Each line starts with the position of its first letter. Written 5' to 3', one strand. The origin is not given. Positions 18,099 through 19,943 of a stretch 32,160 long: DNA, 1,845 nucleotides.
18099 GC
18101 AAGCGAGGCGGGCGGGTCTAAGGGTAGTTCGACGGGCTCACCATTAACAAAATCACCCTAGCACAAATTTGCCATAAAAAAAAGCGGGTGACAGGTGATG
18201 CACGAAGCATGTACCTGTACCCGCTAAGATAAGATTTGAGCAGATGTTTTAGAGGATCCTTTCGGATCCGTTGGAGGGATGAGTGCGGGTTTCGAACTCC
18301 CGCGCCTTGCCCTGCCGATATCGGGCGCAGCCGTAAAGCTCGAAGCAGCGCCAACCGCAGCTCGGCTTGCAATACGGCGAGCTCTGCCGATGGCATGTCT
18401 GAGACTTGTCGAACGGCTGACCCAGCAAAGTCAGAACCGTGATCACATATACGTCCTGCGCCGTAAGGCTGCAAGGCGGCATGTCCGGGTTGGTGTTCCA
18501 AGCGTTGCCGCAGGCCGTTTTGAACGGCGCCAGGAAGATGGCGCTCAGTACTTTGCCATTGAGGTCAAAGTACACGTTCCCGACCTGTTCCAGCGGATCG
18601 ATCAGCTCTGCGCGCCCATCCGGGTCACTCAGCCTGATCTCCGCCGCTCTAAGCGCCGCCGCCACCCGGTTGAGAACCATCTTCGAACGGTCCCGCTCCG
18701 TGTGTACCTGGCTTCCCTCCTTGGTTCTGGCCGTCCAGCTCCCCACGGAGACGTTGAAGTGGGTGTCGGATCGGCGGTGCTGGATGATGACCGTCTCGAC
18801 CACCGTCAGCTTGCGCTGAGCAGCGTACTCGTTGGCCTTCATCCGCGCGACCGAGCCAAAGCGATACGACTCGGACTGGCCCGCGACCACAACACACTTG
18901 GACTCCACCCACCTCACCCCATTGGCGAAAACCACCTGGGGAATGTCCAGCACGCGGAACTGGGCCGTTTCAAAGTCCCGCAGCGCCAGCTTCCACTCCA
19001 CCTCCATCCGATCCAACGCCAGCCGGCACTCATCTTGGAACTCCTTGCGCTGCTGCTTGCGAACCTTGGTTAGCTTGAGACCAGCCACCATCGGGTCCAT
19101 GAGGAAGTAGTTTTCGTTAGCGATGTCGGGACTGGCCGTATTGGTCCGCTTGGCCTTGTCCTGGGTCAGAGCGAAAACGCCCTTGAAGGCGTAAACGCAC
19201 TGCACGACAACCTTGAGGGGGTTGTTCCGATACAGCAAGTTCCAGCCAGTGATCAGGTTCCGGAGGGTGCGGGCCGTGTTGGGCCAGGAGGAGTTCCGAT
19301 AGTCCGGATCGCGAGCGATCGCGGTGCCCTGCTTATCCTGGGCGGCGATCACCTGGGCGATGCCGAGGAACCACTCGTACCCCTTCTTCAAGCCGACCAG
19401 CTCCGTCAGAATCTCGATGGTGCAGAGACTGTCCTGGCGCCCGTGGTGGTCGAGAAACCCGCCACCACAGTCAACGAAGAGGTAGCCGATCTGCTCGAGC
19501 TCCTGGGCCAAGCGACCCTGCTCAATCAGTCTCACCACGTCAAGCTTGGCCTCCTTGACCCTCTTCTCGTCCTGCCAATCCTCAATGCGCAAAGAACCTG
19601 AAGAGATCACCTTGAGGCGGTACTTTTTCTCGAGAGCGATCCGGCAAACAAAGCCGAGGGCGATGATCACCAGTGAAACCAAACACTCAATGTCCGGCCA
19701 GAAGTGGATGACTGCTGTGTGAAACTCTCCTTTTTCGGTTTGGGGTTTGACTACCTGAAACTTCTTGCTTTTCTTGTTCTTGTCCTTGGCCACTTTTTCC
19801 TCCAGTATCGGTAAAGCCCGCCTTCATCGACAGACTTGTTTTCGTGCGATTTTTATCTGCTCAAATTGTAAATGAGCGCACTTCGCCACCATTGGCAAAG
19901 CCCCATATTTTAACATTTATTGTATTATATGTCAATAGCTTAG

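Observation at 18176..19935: Isolated high-GC orphan gene cassette with host-like promoter and terminator, inserted between ispH and a GT39 gene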

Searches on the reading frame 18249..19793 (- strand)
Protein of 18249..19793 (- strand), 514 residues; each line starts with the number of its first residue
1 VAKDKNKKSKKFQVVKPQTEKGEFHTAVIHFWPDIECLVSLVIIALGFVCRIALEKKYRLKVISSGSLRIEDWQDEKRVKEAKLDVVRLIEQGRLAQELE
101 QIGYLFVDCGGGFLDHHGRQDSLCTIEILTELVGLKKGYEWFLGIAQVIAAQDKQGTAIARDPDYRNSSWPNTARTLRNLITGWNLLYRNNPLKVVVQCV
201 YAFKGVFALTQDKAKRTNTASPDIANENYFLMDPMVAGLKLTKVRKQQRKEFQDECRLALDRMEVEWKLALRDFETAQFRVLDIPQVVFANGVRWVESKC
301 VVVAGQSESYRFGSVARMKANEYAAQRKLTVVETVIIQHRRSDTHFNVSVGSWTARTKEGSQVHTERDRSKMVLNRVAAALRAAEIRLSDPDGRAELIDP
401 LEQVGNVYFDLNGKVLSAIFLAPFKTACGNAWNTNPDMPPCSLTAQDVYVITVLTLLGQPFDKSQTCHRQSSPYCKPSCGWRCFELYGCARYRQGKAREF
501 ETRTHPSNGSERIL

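Call 6: search_protein_families(library=pfam, proteins=[window:18249-19793:-], max_evalue=10)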
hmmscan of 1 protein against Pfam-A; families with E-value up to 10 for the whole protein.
window:18249-19793:- (514 aa): 1 family
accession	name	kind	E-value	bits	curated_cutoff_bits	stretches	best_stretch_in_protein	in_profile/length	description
PF10690.14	Myticin-prepro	-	0.16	12.7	28.5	1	464-496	22-51/98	Myticin pre-proprotein from the mussel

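Call 7: search_protein_families(library=ncbifam, proteins=[window:18249-19793:-], max_evalue=10)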
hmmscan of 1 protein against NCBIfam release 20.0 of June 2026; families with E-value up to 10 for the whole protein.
window:18249-19793:- (514 aa): 0 families

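Call 8: search_protein_families(library=padloc, proteins=[window:18249-19793:-], max_evalue=10)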
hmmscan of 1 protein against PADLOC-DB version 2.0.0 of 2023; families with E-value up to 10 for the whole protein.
window:18249-19793:- (514 aa): 1 family
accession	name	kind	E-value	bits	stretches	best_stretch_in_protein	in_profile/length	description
PDLC02106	Cas6b2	-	0.012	13.6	1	255-331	69-146/203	-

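Call 9: search_solved_structures(query=window:18249-19793:-, max_evalue=10)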
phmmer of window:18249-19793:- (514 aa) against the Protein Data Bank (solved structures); distinct sequences matched with E-value up to 10: 0.

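Call 11: find_homologous_proteins(query=window:18249-19793:-, max_evalue=0.01)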
Query window:18249-19793:- (514 aa): 1 proteins with E <= 0.01 among 8000 candidates.
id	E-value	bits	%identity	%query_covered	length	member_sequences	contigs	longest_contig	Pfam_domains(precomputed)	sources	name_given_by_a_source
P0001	0.0e+0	1188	100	100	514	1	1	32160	-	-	-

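Call 14: search_protein_families(library=phrogs, proteins=[window:18249-19793:-], max_evalue=10)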
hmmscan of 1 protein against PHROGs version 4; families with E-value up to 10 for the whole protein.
window:18249-19793:- (514 aa): 2 families
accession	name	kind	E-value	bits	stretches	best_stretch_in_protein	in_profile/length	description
phrog_13244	-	unknown function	0.047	15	1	98-149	17-69/89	-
phrog_17391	-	unknown function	0.31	12.1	1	242-302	23-83/116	-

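Call 25: predict_structure(protein=window:18249-19793:-)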
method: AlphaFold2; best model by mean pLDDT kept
length: 514 residues; sequences in the alignment: 1
mean_pLDDT: 34.3   pTM: 0.21
mean pLDDT of the five models: 34.3, 29.2, 28.1, 26.4, 26.0
residues with pLDDT >= 90: 0; 70-90: 0; 50-70: 4; < 50: 510
segments of 3 or more residues with pLDDT < 50: 1-424, 430-440, 442-514
pLDDT, mean of each block of 10 residues (from residue 1): 33 32 29 31 40 41 34 43 36 35 29 32 31 37 37 34 34 35 35 33 33 37 34 32 42 41 37 29 24 30 32 38 40 34 32 28 32 36 28 28 39 39 48 44 43 36 31 30 30 28 30 25
secondary structure, 60 per line:
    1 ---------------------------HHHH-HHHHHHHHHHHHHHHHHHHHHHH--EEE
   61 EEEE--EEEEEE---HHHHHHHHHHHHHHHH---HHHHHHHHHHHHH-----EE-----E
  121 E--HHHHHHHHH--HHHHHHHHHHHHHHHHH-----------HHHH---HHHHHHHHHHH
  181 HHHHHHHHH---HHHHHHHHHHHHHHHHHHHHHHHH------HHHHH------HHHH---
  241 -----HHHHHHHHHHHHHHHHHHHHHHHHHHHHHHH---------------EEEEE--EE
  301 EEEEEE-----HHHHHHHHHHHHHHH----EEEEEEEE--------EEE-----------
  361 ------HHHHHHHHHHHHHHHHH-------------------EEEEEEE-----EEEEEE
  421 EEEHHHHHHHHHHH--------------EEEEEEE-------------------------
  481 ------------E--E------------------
elements in order: H28-31 H33-55 E58-64 E67-72 H76-91 H95-107 H124-132 H135-151 H163-166 H170-189 H193-216 H223-227 H234-237 H246-276 E292-296 E299-306 H312-326 E331-338 E347-349 H367-383 E403-409 E415-423 H424-434 E449-455

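Call 26: search_protein_representatives(protein=window:18249-19793:-)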
Query: 514 residues. Proteins with E-value up to 0.001 (for the whole library): 57; up to 1e-10: 40; up to 1e-30: 9. The best 57 are listed.
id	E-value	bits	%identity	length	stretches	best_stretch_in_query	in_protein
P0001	0.0e+00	1187.5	100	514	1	1-514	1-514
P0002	7.3e-90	318.4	46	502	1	19-497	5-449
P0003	6.9e-82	292.1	41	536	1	10-490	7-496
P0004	1.3e-62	228.5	38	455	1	26-499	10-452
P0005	6.0e-37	143.8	34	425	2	23-318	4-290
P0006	5.9e-35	137.3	33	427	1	25-458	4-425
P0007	1.0e-34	136.4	35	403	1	24-449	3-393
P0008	3.1e-32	128.3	34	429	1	25-455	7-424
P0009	4.8e-32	127.7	33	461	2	24-321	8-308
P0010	1.5e-30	122.7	34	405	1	30-457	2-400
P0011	1.6e-30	122.6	31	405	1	24-432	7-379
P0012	3.6e-29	118.2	36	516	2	27-194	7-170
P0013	4.4e-29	117.9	30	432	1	17-456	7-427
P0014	1.8e-28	115.8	34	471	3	19-212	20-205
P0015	4.1e-28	114.7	34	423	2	21-320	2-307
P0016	2.1e-27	112.4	37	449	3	24-195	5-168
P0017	5.4e-27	111.0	33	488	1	23-465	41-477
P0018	6.1e-27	110.8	32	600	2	28-203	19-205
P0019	4.4e-26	108.0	32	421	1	30-448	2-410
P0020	1.6e-24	102.8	33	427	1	26-452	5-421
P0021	7.3e-24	100.7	34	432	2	21-318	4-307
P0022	4.0e-23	98.2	32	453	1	23-431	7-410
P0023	1.8e-21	92.8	36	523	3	21-124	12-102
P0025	4.1e-20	88.3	32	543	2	249-494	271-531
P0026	3.7e-18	81.8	28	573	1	61-495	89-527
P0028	1.2e-16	76.8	32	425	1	23-449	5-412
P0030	2.9e-16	75.6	33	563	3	18-194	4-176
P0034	1.2e-13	67.0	28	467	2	24-318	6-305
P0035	4.8e-13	65.0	32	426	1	21-323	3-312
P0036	3.4e-12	62.2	34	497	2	23-277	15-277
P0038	5.9e-12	61.4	34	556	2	25-209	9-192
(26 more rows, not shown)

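Call 29: search_solved_structures(query=A1, max_evalue=10, show_alignments=3)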
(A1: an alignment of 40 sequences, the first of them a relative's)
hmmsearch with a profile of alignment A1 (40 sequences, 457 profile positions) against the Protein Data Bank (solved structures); distinct sequences matched with E-value up to 10: 2.
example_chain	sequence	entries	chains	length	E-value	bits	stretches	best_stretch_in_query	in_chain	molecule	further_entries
7ue2_A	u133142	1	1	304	1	10.9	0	157-196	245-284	RPB_PLP3_R6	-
7r5y_A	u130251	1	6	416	1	10.9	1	217-257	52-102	Histidine acid phosphatase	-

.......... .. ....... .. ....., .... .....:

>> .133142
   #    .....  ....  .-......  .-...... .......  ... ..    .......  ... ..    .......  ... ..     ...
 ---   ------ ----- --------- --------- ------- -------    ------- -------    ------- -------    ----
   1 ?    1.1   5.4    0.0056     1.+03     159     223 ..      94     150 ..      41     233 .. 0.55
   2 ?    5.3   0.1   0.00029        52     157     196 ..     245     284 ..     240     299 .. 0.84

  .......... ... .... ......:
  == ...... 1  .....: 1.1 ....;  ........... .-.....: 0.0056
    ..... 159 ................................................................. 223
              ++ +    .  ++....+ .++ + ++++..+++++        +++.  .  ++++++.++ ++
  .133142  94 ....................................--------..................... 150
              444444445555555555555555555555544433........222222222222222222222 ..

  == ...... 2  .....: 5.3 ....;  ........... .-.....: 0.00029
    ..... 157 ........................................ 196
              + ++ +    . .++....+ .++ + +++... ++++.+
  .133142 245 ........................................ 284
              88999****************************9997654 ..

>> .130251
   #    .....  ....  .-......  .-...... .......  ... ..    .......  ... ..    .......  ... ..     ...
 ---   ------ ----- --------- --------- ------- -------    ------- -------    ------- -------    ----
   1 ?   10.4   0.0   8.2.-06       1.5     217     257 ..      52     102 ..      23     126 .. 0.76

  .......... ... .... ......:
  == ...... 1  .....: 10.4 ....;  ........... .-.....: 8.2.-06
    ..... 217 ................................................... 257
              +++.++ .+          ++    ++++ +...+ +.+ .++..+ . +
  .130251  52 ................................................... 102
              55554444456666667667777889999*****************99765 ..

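Call 30: search_protein_families(library=pfam, alignment_id=A1, max_evalue=1)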
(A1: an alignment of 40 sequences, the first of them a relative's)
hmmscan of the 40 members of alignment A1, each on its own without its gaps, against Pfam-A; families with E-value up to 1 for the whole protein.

A. member 1, P0001 (514 aa): 1 family
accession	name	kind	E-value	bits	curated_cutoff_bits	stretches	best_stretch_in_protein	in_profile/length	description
PF10690.14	Myticin-prepro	-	0.16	12.7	28.5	1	464-496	22-51/98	Myticin pre-proprotein from the mussel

B. families by the number of members that match (of 40 scanned): 12 families
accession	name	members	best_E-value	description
PF14300.12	DMP19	1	0.0084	DMP19-like protein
PF17405.8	Nrap_D4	1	0.011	Nrap protein nucleotidyltransferase domain 4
PF12833.13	HTH_18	1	0.026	Helix-turn-helix domain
PF18542.6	TFIIB_C_1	1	0.043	Transcription factor IIB C-terminal module 1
PF10776.14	DUF2600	1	0.073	Protein of unknown function (DUF2600)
PF20132.4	DUF6522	1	0.1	Family of unknown function (DUF6522)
PF18603.7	LAL_C2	1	0.12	L-amino acid ligase C-terminal domain 2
PF12073.14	DUF3553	1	0.13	Protein of unknown function (DUF3553)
PF13841.11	Defensin_beta_2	1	0.14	Beta defensin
PF08488.16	WAK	1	0.14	Wall-associated kinase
PF10690.14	Myticin-prepro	1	0.16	Myticin pre-proprotein from the mussel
PF24025.1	Ig_DR_A0283-like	1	0.22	DR_A0283-like, Ig-like domain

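Call 31: find_homologous_proteins(query=A1, max_evalue=0.001)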
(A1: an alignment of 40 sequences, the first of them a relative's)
Query A1 (40 sequences) (514 aa, profile of the alignment): 1 proteins with E <= 0.001 among 8000 candidates.
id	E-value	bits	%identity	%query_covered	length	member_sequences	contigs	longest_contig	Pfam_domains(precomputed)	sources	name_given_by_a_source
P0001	5.6e-124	432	100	100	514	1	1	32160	-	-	-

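Call 33: find_encoding_contigs(protein=P0002, flank=8000, max_places=4)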
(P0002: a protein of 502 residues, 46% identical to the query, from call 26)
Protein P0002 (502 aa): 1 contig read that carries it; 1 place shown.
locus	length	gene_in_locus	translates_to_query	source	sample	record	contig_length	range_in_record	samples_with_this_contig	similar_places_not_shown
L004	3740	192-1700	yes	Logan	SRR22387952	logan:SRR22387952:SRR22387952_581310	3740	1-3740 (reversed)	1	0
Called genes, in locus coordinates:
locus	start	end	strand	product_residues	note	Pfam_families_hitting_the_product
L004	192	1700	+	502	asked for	-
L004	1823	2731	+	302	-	PF02401:LYTB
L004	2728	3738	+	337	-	?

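Call 34: list_cluster_members(proteins=[P0002, P0003, P0004, P0005, P0006, P0007, P0008, P0009, P0012, P0018])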
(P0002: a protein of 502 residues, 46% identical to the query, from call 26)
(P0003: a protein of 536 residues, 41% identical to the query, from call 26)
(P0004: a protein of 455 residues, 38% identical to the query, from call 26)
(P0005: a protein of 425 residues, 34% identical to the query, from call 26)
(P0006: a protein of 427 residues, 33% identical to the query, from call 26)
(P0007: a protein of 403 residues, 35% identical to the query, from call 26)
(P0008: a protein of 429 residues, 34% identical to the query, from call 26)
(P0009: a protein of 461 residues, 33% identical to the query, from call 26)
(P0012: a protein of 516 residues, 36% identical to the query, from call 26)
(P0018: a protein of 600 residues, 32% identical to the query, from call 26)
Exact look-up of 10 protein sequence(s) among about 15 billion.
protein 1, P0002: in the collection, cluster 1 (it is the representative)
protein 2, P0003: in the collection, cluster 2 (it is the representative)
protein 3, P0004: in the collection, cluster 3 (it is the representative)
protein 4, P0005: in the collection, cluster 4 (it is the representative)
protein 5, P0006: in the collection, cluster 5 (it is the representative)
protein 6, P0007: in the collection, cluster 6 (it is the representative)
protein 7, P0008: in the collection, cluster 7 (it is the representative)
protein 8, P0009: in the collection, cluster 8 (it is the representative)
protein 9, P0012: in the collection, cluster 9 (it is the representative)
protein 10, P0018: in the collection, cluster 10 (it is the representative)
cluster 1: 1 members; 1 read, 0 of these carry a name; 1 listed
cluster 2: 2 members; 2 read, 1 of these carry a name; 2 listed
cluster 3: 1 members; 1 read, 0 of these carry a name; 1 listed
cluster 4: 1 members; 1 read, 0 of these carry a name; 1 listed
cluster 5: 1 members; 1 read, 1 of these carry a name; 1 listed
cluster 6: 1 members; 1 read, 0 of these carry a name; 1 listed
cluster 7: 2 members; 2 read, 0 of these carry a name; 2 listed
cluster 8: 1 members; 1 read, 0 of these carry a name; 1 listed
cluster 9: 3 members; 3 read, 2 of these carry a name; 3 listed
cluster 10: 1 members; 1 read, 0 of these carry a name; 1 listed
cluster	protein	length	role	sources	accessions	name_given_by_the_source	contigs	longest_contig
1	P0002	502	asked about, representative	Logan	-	-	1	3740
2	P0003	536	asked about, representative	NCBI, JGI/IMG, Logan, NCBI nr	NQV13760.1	MAG: hypothetical protein HQ530_05700 [Parcubacteria group bacterium] | hypothetical protein [Parcubacteria group bacterium]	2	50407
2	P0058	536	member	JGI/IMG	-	-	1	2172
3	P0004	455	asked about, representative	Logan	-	-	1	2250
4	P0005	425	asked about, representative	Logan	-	-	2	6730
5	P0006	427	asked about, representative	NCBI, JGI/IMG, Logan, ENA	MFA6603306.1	MAG: hypothetical protein WCT10_00520 [Patescibacteria group bacterium] | hypothetical protein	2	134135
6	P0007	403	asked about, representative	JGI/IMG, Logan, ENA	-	-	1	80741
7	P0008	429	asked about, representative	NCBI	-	-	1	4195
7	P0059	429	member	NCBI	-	-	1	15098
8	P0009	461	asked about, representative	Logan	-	-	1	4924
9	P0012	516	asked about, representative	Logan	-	-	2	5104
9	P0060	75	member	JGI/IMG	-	hypothetical protein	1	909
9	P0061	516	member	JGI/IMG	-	hypothetical protein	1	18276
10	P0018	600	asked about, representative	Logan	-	-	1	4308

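Call 35: find_encoding_contigs(protein=P0006, flank=8000, max_places=2)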
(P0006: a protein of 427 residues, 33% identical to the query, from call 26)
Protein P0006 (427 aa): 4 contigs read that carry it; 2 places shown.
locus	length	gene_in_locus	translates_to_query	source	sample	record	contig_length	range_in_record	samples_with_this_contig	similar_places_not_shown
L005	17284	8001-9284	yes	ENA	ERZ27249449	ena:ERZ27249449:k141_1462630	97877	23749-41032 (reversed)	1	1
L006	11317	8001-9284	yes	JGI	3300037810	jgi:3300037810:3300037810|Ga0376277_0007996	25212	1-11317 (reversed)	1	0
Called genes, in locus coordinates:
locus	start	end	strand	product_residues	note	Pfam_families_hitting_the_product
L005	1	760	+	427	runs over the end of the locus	PF01541:GIY-YIG (weak), PF27096:UvrC_M, PF02151:UVR (weak), PF08459:UvrC_RNaseH_dom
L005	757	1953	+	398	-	-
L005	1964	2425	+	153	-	-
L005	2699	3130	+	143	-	PF02381:MraZ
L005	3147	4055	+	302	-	PF01795:Methyltransf_5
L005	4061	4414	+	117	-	-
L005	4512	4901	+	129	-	-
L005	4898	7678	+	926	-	PF02861:Clp_N, PF03193:RsgA_GTPase (faint), PF17871:AAA_lid_9, PF00158:Sigma54_activat (weak), PF07724:AAA_2, PF00004:AAA, PF07728:AAA_5, PF10431:ClpB_D2-small, +3 more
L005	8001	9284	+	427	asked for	-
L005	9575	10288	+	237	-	PF08220:HTH_DeoR (weak), PF01628:HrcA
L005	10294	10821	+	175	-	PF01025:GrpE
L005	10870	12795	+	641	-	PF00012:HSP70, PF06723:MreB_Mbl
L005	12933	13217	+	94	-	PF11950:DUF3467 (weak)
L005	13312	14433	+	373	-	PF00226:DnaJ, PF01556:DnaJ_C, PF15777:Anti-TRAP (faint), PF00684:DnaJ_CXXCXGXG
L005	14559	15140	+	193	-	-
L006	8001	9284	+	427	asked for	-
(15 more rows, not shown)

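Call 36: find_encoding_contigs(protein=P0007, flank=8000, max_places=2)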
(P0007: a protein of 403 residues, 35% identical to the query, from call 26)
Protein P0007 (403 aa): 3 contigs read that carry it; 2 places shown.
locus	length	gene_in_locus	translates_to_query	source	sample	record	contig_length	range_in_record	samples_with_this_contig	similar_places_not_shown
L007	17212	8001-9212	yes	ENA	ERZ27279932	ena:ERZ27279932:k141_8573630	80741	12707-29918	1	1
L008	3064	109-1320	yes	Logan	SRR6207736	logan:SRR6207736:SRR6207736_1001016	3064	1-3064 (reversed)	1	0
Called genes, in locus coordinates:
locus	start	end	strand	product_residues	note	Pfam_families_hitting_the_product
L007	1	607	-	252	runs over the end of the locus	-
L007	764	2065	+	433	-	PF01541:GIY-YIG (weak), PF27096:UvrC_M, PF02151:UVR, PF08459:UvrC_RNaseH_dom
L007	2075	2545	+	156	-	-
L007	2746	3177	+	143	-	PF02381:MraZ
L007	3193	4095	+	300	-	PF01795:Methyltransf_5, PF13649:Methyltransf_25 (weak)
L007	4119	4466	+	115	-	-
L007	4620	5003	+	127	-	-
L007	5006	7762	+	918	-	PF02861:Clp_N, PF13191:AAA_16 (weak), PF17871:AAA_lid_9, PF00158:Sigma54_activat (weak), PF00004:AAA, PF07724:AAA_2, PF07728:AAA_5, PF10431:ClpB_D2-small, +6 more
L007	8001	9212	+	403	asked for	-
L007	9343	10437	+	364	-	PF00953:Glycos_transf_4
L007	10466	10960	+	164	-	PF02643:DUF192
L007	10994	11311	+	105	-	PF00829:Ribosomal_L21p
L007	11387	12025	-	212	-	PF00089:Trypsin (weak), PF13365:Trypsin_2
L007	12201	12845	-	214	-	PF21176:RecR_HhH, PF02132:RecR_ZnF, PF13662:Toprim_4, PF01751:Toprim, PF21175:RecR_C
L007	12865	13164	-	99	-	PF02575:YbaB_DNA_bd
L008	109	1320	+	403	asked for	-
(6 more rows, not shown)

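Call 37: find_encoding_contigs(protein=P0003, flank=8000, max_places=2)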
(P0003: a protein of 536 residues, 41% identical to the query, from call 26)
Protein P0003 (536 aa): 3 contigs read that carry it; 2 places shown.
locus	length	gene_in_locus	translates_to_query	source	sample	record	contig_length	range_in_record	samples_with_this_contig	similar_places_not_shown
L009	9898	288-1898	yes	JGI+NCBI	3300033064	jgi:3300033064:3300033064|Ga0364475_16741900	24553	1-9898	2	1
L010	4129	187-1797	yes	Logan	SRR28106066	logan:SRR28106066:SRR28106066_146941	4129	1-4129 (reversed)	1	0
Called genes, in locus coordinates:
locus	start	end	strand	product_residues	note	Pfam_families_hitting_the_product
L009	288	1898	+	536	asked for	-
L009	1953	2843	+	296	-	PF02401:LYTB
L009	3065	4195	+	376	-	PF02670:DXP_reductoisom, PF03447:NAD_binding_3 (weak), PF08436:DXP_redisom_C, PF13288:DXPR_C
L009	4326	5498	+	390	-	PF00483:NTP_transferase (weak), PF01128:IspD, PF12804:NTP_transf_3, PF02542:YgbB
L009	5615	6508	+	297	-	PF00288:GHMP_kinases_N, PF08544:GHMP_kinases_C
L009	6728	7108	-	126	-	-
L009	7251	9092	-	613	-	-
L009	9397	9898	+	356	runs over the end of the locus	PF04551:GcpE, PF26540:GcpE_C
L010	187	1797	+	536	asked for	-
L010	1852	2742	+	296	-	PF02401:LYTB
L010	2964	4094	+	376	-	PF02670:DXP_reductoisom, PF03447:NAD_binding_3 (weak), PF08436:DXP_redisom_C, PF13288:DXPR_C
